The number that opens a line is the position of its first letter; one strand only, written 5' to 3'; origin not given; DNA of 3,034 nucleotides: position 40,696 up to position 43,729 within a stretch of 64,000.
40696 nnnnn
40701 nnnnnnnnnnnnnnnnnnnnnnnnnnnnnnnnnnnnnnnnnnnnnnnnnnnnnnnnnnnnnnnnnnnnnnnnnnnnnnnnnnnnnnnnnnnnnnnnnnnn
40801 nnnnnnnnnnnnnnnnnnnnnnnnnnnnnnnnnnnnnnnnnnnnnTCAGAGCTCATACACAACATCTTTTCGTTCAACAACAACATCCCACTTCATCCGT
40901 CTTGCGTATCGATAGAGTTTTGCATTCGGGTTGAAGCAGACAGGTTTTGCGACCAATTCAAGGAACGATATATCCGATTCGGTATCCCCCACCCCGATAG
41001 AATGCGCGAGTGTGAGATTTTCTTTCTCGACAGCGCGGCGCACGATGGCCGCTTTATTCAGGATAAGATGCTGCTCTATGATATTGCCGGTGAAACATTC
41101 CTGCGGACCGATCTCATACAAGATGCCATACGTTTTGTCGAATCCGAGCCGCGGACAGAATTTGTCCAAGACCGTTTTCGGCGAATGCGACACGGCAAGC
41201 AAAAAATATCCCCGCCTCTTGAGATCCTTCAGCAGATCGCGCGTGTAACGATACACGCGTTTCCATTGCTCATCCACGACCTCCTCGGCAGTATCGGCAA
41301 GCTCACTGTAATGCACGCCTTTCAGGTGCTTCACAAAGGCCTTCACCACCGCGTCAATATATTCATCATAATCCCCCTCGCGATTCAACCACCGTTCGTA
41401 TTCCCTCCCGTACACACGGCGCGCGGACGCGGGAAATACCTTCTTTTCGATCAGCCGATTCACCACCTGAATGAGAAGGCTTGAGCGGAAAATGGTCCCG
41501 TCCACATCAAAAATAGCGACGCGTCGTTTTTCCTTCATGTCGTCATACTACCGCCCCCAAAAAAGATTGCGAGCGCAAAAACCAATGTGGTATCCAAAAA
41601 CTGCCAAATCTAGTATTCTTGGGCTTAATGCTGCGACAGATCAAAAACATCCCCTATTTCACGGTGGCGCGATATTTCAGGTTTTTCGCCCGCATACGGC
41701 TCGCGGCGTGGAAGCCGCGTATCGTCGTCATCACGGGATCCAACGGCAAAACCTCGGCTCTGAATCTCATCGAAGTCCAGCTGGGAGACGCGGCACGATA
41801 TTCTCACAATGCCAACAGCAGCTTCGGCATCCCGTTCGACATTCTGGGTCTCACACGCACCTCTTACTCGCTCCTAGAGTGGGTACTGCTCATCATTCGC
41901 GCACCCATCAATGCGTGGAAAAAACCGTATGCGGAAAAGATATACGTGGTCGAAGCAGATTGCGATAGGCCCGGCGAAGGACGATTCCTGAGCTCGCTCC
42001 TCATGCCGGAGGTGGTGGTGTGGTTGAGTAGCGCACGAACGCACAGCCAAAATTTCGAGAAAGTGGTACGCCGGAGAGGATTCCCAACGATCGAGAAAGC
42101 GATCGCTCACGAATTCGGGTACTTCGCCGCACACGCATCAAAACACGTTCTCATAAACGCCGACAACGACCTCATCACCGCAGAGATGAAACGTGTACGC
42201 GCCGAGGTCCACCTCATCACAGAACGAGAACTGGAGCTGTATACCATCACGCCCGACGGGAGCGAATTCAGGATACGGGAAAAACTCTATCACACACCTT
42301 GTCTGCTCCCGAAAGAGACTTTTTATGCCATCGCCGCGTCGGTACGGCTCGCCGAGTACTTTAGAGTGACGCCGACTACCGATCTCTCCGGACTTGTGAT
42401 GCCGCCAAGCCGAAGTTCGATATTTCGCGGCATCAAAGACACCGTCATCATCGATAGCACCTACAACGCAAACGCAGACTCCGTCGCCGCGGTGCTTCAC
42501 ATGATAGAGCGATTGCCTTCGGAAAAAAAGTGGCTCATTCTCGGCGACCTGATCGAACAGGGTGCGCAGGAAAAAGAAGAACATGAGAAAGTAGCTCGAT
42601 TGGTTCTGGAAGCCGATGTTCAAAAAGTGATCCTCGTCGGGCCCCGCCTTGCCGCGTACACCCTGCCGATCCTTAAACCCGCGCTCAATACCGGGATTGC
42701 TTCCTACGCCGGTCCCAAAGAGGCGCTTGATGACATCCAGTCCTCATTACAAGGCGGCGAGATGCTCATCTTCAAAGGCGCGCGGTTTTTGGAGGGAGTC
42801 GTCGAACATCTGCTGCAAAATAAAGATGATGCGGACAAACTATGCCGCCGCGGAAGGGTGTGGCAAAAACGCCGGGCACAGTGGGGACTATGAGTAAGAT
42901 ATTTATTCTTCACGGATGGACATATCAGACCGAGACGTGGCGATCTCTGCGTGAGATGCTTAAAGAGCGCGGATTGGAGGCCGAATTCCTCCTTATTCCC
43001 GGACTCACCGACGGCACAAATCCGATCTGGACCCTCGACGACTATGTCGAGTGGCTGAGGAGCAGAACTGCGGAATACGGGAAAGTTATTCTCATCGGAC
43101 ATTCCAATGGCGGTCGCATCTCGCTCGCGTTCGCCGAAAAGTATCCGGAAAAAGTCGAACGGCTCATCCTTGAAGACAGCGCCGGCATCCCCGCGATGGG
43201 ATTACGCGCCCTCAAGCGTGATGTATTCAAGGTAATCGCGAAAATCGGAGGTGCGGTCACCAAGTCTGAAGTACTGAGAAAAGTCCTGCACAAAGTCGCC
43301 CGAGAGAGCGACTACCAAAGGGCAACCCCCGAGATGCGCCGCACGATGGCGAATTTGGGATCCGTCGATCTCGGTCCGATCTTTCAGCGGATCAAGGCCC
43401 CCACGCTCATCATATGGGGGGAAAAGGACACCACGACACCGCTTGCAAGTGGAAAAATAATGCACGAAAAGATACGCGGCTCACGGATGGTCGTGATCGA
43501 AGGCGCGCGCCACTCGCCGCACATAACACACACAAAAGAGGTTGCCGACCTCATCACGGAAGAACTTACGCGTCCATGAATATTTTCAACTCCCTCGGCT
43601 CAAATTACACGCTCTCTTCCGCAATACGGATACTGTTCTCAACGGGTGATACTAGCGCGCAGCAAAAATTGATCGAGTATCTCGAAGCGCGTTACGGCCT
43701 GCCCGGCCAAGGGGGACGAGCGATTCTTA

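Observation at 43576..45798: Single-polypeptide fusion of a DegT/DnrJ/EryC1-type sugar aminotransferase with a FemAB-family transferase, directly after a MurF-like ligase and an alpha/beta hydrolase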

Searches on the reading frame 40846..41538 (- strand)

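Call 84: search_protein_families(library=pfam, proteins=[window:40846-41538:-], max_evalue=0.001)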
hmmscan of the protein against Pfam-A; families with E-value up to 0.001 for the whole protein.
window:40846-41538:- (230 aa): 3 families
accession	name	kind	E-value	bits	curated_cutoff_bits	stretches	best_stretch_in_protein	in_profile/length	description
PF12710.13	HAD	-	4.9e-15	56.9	27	1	8-194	1-189/189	haloacid dehalogenase-like hydrolase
PF00702.32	Hydrolase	-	6.3e-12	46.7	26.4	1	6-194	2-188/191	haloacid dehalogenase-like hydrolase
PF13419.12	HAD_2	-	1.7e-07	32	23.8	1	9-190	2-165/178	Haloacid dehalogenase-like hydrolase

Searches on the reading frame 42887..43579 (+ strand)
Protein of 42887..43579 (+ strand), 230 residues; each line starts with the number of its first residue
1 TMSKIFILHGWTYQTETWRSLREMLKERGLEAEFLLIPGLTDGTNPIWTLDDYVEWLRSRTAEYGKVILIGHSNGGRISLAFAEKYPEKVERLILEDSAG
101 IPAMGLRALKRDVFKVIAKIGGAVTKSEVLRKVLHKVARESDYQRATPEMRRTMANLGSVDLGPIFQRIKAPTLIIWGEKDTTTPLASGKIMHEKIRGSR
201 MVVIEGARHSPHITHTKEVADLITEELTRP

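Call 7: search_protein_families(library=pfam, proteins=[window:42887-43579:+], max_evalue=0.01)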
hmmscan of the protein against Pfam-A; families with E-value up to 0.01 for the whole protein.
window:42887-43579:+ (230 aa): 13 families
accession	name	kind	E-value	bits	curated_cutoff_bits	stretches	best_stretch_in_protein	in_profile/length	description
PF00561.26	Abhydrolase_1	-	1e-18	68.4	25.8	2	44-98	49-102/245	alpha/beta hydrolase fold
PF12697.13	Abhydrolase_6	-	4.2e-15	57.4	26.3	1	5-221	1-216/217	Alpha/beta hydrolase family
PF12146.15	Hydrolase_4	-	4.4e-12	46.2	27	1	51-212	63-235/239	Serine aminopeptidase, S33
PF08386.16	Abhydrolase_4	-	3.3e-05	24.4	21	1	170-219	34-83/103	TAP-like protein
PF01738.24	DLH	-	0.00033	20.8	21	0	50-91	81-122/217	Dienelactone hydrolase family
PF03959.19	FSH1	-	0.00093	19.4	21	0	68-207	104-198/211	Serine hydrolase (FSH1)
PF12695.13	Abhydrolase_5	-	0.0019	18.4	27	0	62-129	54-119/164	Alpha/beta hydrolase family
PF00326.27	Peptidase_S9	-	0.0024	17.9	22.6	0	147-209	125-187/213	Prolyl oligopeptidase family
PF07819.20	PGAP1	-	0.0043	17.3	24.3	1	59-98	85-127/233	PGAP1-like alpha/beta domain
PF02129.25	Peptidase_S15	-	0.0052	16.9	23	0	52-96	82-126/262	X-Pro dipeptidyl-peptidase (S15 family)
PF08538.16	DUF1749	-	0.0053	16.3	24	0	51-110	88-131/299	Protein of unknown function (DUF1749)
PF00756.26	Esterase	-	0.0059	16.9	22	1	55-92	104-142/251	Putative esterase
PF02089.21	Palm_thioest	-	0.0062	16.7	26.8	1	5-114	2-120/254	Palmitoyl protein thioesterase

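Call 8: search_protein_families(library=ncbifam, proteins=[window:42887-43579:+], max_evalue=0.01)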
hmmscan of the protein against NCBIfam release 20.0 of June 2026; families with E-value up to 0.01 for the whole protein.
window:42887-43579:+ (230 aa): 32 families (the best 25 are shown)
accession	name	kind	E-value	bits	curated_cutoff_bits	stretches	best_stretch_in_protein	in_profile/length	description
NF058580.1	lipase_V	equivalog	5.3e-20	72.1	300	1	3-207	26-219/230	EstV family lipase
TIGR01738.1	bioH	equivalog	1e-19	71.1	206.95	2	144-224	159-242/245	pimeloyl-ACP methyl ester esterase BioH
TIGR03695.1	menH_SHCHC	equivalog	9.2e-16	58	208.55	2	3-102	3-109/252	2-succinyl-6-hydroxy-2,4-cyclohexadiene-1-carboxylate synthase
NF045948.1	ProImpepThrmp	equivalog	1.4e-15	57.5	500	2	158-224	219-284/291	proline iminopeptidase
NF051488.1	bifunc_PcaDC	exception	1.4e-15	57.3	390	1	63-228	76-251/375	bifunctional 3-oxoadipate enol-lactonase/4-carboxymuconolactone decarboxylase PcaDC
NF011457.0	PRK14875.1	equivalog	2.4e-15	56.4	307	1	5-228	135-370/372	acetoin dehydrogenase dihydrolipoyllysine-residue acetyltransferase subunit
NF051487.1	bifunc_PcaCD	exception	9.8e-15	54.5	430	1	62-225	235-409/413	bifunctional 4-carboxymuconolactone decarboxylase/3-oxoadipate enol-lactonase PcaCD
NF050089.1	i_nPHAscl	equivalog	2.5e-14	53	300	2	5-112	21-129/288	intracellular short-chain-length polyhydroxyalkanoate depolymerase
TIGR01250.1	pro_imino_pep_2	subfamily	7.8e-14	51.9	167.65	2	156-224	217-284/288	proline iminopeptidase-family hydrolase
TIGR02427.1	protocat_pcaD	equivalog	2.3e-13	50.1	255.85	1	63-225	77-248/251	3-oxoadipate enol-lactonase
NF052614.1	AB_fold_OlsI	equivalog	5.5e-12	45.8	385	1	67-228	91-256/272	ornithine lipid biosynthesis O-acyltransferase OlsI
TIGR03343.1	biphenyl_bphD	equivalog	9.3e-10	38.2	462.15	2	65-122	101-158/282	2-hydroxy-6-oxo-6-phenylhexa-2,4-dienoate hydrolase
NF052610.1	macro_16_ester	equivalog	2.5e-09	36.9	420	1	164-225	217-278/281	alpha/beta fold macrolide esterase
NF045632.1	hydroxlase_HsaD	equivalog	3.9e-09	35.9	400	1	135-228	193-289/290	4,5:9,10-diseco-3-hydroxy-5,9,17-trioxoandrosta-1(10),2-diene-4-oate hydrolase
NF045945.1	ProImpepLactob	equivalog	6e-09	35.8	400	1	153-227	217-290/293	proline iminopeptidase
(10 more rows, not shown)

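Call 88: search_solved_structures(query=window:42890-43576:+, max_evalue=0.00001)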
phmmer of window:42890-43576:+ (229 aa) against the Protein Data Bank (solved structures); distinct sequences matched with E-value up to 0.00001: 47.
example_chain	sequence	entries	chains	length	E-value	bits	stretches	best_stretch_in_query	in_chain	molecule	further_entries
6i8w_A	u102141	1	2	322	8.7e-13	51.4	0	159-219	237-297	Alpha/beta fold hydrolase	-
1xrm_A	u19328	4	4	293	7.7e-11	45.1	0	3-125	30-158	Proline iminopeptidase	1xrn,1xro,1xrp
1mt3_A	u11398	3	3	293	9.4e-11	44.8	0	3-125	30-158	Proline iminopeptidase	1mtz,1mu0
1xrq_A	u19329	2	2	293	9.4e-11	44.8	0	3-125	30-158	Proline iminopeptidase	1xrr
1xqv_A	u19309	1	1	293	1.2e-10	44.4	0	3-125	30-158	Proline iminopeptidase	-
1xrl_A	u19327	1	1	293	1.3e-10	44.3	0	3-125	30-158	Proline iminopeptidase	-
10xn_A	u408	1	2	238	2.2e-10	43.6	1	7-225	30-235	Triacylglycerol lipase related protein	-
1xqw_A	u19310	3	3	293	2.5e-10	43.4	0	3-125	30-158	Proline iminopeptidase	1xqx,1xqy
5jd6_A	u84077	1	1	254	4e-10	42.7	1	61-224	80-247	MGS-MChE2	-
9ijk_A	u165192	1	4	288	6.7e-10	42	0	159-229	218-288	2-hydroxy-6-oxononadienedioate/2-hydroxy-6-oxononatrienedioate hydrolase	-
1u2e_A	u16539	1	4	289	6.8e-10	42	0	159-229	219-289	2-hydroxy-6-ketonona-2,4-dienedioic acid hydrolase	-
8ynv_A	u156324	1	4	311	8.6e-10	41.6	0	165-213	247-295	poly(3-hydroxybutyrate) depolymerase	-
8ynw_A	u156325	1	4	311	2.3e-09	40.2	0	165-213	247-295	Poly(3-hydroxybutyrate) depolymerase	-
2ock_A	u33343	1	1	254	4e-09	39.4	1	60-219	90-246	Valacyclovir hydrolase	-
3fob_A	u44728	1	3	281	6.5e-09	38.7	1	159-220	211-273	Bromoperoxidase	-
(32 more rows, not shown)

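Call 95: find_homologous_proteins(query=window:42890-43576:+, max_evalue=1e-10)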
Query window:42890-43576:+ (229 aa): 2282 proteins with E <= 1e-10 among 2709 candidates; the best 120 are listed.
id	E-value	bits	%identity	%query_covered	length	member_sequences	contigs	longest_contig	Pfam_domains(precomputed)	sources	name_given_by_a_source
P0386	2.5e-147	506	100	100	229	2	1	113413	PF12697.14,PF00561.27,PF12146.16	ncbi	ncbi:MAG: alpha/beta hydrolase [Patescibacteria group bacterium]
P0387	1.0e-115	403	76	99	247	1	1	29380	PF12697.14,PF00561.27,PF12146.16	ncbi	-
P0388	1.8e-115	402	77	99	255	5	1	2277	PF12697.14,PF00561.27,PF12146.16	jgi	-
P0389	3.8e-115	401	78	98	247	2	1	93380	PF12697.14,PF00561.27,PF12146.16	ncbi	-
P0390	1.1e-114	399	77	98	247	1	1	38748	PF12697.14,PF00561.27,PF12146.16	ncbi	-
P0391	7.6e-114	397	77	99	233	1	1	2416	PF12697.14,PF00561.27,PF12146.16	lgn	-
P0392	9.6e-114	396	75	100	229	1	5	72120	PF00326.28,PF12697.14,PF00561.27,PF12146.16,PF08386.17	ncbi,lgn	-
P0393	1.5e-111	389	76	99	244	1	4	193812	PF12697.14,PF00561.27,PF12146.16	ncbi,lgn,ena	-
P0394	6.2e-108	377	75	100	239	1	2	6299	PF12697.14,PF00561.27,PF12146.16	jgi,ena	jgi:pimeloyl-ACP methyl ester carboxylesterase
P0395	2.3e-105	369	72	98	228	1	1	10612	PF12697.14,PF00561.27,PF12146.16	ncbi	-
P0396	2.8e-104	365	71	99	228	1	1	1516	PF12697.14,PF00561.27,PF12146.16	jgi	jgi:pimeloyl-ACP methyl ester carboxylesterase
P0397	8.5e-104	364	71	99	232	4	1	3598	PF00326.28,PF12697.14,PF00561.27,PF12146.16,PF08386.17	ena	-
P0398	1.2e-103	363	70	99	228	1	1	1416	PF12697.14,PF00561.27,PF12146.16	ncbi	-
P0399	1.2e-103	363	69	100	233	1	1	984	PF12697.14,PF00561.27,PF12146.16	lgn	-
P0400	1.6e-102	360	69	99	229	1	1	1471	PF12697.14,PF00561.27,PF12146.16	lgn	-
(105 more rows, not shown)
